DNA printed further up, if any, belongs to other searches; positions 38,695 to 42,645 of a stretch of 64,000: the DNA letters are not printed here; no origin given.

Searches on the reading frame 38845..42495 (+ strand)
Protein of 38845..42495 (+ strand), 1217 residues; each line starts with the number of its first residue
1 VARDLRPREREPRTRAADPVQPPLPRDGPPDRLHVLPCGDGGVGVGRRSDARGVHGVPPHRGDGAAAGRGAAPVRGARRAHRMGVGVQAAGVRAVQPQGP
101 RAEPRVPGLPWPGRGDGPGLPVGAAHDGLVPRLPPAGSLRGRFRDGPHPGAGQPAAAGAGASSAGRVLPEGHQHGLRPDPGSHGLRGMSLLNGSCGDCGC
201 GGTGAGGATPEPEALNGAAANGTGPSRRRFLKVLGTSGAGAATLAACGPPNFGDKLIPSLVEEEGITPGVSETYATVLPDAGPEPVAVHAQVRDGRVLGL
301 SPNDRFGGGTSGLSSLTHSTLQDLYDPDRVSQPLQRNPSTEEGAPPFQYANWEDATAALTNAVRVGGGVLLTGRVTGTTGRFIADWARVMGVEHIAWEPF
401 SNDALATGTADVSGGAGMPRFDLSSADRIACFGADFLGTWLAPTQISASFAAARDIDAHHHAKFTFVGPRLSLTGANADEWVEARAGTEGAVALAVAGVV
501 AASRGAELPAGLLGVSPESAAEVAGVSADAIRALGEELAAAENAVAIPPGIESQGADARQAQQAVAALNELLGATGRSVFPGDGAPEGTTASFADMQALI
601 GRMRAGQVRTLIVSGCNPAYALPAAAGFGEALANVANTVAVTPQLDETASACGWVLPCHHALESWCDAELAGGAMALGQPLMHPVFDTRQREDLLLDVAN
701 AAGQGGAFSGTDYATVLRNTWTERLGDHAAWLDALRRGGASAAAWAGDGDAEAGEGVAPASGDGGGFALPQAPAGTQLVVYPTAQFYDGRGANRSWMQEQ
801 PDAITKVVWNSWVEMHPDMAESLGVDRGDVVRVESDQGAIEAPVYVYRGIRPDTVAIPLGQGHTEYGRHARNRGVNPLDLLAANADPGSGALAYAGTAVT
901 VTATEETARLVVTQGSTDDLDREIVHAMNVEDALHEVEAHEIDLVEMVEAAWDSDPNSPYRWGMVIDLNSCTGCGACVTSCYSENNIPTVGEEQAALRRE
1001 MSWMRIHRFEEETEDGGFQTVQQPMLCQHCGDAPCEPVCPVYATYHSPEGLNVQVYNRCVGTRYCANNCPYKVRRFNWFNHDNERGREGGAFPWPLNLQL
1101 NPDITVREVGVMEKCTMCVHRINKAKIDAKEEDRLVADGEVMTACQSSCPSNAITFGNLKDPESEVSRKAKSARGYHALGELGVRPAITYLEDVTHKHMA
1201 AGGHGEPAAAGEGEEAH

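Call 80: search_protein_families(library=pfam, proteins=[window:38845-42495:+], max_evalue=0.1)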
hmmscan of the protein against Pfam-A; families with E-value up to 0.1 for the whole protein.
window:38845-42495:+ (1217 aa): 13 families
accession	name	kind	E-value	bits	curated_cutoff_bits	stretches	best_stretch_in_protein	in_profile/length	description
PF01568.27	Molydop_binding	-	5.6e-14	52.6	26.8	1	809-897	28-109/110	Molydopterin dinucleotide binding domain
PF12838.12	Fer4_7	-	1.2e-13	51.8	27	2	970-1041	1-50/52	4Fe-4S dicluster domain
PF13247.11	Fer4_11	-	2.2e-09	37.9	26.2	1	1023-1080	6-65/100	4Fe-4S dicluster domain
PF13187.11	Fer4_9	-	1.1e-07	32.2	27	1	971-1041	2-49/52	4Fe-4S dicluster domain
PF13183.11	Fer4_8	-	1.9e-07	31.9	27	1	968-1041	2-66/68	4Fe-4S dicluster domain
PF12797.12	Fer4_2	-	1.6e-05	25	24.5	1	962-981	1-20/22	4Fe-4S binding domain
PF13237.11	Fer4_10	-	2.9e-05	24.3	25.5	1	964-982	2-21/53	4Fe-4S dicluster domain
PF13534.11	Fer4_17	-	0.00099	20.1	22.2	1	970-1040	1-57/61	4Fe-4S dicluster domain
PF00037.32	Fer4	-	0.0011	19.1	21.1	1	965-981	2-18/24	4Fe-4S binding domain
PF12837.12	Fer4_6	-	0.0012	19.2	25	1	965-982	3-20/24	4Fe-4S binding domain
PF25160.1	LdpA_Fe-S-bd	-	0.0045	17.2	27.6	0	1032-1072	6-41/49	LdpA Fe-S cluster-binding domain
PF16582.11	TPP_enzyme_M_2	-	0.032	14.4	30.1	1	361-440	34-112/208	Middle domain of thiamine pyrophosphate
PF12710.13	HAD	-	0.094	13.6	27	0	595-672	89-169/189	haloacid dehalogenase-like hydrolase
